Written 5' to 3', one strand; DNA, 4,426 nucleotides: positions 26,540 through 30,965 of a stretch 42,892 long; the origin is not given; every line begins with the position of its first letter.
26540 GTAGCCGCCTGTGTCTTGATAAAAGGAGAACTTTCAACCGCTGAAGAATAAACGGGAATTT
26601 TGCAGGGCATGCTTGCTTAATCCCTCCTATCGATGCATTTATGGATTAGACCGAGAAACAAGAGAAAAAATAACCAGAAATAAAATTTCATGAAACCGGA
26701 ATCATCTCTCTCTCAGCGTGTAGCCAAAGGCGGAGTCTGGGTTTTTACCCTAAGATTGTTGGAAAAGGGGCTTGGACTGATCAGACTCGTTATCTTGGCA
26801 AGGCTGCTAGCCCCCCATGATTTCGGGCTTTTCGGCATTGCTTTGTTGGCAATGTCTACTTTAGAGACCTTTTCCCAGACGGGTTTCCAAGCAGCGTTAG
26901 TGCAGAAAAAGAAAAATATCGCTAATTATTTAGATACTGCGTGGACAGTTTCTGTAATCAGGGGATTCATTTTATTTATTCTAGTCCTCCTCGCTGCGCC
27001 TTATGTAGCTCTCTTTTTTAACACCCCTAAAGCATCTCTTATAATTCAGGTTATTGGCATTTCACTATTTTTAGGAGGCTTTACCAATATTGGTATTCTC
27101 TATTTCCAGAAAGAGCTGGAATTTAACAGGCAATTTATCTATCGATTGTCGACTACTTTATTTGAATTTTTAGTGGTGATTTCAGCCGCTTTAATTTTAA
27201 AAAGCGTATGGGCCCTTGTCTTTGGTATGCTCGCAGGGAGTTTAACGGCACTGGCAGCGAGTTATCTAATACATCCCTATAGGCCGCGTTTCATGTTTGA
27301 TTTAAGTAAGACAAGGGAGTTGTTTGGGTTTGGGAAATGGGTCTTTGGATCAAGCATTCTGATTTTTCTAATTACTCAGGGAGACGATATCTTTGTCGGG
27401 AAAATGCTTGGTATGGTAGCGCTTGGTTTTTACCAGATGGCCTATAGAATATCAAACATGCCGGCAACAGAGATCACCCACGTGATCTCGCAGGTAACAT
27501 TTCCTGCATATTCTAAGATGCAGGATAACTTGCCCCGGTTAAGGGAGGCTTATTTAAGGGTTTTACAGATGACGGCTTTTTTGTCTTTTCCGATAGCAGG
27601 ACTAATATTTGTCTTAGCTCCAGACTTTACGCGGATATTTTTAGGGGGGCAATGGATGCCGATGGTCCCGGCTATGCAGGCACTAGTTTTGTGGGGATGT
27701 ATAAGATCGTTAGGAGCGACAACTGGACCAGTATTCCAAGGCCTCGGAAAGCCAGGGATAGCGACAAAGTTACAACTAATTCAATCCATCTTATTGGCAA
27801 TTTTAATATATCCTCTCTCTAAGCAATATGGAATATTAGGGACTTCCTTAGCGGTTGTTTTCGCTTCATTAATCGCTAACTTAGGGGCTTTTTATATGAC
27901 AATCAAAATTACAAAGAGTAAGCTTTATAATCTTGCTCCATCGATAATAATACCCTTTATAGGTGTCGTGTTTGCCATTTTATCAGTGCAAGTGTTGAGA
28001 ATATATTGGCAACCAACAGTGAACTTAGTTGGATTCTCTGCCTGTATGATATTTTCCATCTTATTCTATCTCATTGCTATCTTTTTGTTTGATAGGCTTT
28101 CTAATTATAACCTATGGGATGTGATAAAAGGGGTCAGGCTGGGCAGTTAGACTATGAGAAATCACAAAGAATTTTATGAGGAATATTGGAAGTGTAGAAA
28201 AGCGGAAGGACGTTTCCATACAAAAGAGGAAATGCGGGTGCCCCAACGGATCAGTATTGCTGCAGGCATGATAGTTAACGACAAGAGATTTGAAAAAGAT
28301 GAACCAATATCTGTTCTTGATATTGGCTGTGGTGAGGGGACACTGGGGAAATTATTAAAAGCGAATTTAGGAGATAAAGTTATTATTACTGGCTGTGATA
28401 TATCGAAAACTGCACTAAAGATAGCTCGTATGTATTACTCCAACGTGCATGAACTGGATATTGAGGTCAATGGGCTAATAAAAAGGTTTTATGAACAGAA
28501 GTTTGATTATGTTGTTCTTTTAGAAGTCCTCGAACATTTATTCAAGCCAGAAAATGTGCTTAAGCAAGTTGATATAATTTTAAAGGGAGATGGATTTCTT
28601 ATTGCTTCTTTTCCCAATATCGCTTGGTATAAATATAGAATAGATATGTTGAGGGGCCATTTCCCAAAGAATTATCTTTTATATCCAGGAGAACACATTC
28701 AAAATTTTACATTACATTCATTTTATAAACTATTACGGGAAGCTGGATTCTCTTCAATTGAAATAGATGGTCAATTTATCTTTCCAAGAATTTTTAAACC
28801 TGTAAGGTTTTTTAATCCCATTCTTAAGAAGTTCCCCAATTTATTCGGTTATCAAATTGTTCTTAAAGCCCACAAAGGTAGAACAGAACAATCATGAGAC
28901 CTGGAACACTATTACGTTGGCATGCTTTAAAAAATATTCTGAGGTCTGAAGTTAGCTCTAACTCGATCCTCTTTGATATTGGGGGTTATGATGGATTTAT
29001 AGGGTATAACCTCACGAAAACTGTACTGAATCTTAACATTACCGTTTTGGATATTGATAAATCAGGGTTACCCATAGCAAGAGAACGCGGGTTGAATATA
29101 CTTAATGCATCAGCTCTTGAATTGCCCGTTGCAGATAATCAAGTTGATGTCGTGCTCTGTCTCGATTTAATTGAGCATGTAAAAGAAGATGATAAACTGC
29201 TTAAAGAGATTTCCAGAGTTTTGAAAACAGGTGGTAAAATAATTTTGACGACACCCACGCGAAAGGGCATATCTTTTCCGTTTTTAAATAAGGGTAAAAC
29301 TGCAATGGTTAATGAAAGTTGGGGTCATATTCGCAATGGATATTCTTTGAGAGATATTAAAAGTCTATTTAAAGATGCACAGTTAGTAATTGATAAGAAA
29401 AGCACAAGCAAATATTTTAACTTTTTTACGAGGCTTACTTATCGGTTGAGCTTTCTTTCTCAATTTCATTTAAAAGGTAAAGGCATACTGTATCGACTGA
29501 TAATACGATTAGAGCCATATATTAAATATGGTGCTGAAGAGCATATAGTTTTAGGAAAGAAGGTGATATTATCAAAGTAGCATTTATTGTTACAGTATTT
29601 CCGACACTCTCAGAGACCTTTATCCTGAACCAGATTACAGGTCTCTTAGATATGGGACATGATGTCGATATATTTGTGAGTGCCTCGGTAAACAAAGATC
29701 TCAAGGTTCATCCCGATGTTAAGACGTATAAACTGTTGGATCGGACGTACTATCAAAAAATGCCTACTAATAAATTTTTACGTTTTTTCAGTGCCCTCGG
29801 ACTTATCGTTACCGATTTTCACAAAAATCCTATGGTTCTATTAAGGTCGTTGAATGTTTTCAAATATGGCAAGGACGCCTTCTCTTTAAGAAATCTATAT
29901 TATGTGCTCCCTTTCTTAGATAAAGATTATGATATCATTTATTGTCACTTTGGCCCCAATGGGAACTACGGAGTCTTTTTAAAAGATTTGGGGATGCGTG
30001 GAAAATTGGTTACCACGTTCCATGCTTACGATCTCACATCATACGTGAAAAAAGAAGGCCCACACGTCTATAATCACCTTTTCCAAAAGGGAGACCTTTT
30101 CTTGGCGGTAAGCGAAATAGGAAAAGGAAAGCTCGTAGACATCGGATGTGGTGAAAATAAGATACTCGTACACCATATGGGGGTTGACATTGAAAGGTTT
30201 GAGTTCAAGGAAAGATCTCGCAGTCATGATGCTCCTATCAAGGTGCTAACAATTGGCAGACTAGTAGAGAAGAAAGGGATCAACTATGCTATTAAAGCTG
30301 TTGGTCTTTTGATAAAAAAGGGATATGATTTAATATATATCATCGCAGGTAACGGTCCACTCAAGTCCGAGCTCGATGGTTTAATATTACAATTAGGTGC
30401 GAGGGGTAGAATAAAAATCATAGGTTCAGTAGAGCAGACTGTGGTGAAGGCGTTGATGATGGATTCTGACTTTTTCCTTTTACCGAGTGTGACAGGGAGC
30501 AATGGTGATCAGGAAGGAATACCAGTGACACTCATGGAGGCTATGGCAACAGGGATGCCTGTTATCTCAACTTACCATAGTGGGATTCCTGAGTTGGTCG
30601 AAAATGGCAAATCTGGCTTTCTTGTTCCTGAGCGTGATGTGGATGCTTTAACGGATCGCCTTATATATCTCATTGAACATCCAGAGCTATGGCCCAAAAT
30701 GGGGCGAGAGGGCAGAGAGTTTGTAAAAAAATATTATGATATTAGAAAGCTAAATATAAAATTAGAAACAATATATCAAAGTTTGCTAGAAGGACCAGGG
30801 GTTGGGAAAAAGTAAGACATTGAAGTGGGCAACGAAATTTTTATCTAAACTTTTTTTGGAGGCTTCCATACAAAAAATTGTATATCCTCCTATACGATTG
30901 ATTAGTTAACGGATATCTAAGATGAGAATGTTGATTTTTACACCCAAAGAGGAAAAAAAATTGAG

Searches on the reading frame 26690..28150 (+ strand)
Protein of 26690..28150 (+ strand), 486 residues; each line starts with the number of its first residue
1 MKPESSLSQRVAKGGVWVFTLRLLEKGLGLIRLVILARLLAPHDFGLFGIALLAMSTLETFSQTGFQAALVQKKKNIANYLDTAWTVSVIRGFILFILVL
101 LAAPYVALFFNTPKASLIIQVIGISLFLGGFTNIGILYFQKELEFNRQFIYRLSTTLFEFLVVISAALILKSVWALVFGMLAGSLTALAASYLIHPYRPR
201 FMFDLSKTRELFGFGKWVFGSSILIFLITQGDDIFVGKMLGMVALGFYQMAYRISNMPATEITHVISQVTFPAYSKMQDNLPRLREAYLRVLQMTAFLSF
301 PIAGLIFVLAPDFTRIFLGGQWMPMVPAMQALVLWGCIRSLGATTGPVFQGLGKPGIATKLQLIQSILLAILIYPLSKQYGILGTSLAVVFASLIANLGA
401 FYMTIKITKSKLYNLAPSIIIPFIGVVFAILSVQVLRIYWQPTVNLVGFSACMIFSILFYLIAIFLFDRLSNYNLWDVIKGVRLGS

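Call 65: search_protein_families(library=pfam, proteins=[window:26690-28150:+], max_evalue=0.00001)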
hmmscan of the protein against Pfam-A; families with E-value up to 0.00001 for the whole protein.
window:26690-28150:+ (486 aa): 2 families
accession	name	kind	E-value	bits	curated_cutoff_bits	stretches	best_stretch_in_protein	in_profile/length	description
PF13440.11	Polysacc_synt_3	-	8.1e-87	291.6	23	1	35-327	1-293/293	Polysaccharide biosynthesis protein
PF01943.22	Polysacc_synt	-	9.6e-41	140.4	28.2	1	12-278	2-274/274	Polysaccharide biosynthesis protein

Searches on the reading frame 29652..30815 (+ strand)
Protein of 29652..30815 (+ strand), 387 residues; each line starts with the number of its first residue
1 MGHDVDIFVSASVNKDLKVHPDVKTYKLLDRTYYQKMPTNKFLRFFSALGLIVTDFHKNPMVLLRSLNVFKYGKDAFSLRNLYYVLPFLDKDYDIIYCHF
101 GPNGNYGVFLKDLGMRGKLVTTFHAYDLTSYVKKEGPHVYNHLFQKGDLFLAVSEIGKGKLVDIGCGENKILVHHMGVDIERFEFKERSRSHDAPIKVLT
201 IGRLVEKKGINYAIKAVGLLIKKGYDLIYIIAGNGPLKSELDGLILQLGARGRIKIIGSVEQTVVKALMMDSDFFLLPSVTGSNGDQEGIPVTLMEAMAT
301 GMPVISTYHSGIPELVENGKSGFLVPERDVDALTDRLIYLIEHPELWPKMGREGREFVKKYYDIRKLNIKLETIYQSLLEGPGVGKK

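Call 65: search_protein_families(library=pfam, proteins=[window:29652-30815:+], max_evalue=0.00001)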
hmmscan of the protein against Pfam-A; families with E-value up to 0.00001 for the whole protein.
window:29652-30815:+ (387 aa): 5 families
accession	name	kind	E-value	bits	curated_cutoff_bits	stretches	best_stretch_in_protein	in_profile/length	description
PF00534.26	Glycos_transf_1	-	6.3e-38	130.4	26.4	1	183-356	3-171/172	Glycosyl transferases group 1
PF13692.12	Glyco_trans_1_4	-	1e-31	110.5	27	1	197-342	3-141/142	Glycosyl transferases group 1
PF13439.12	Glyco_transf_4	-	3e-11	44.1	28.5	1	63-182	42-170/170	Glycosyltransferase Family 4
PF13524.12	Glyco_trans_1_2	-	2.9e-09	37.4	25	1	253-365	28-136/144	Glycosyl transferase-like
PF20706.3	GT4-conflict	-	3.3e-08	33.4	26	1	167-319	170-323/385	Family 4 Glycosyltransferase in conflict systems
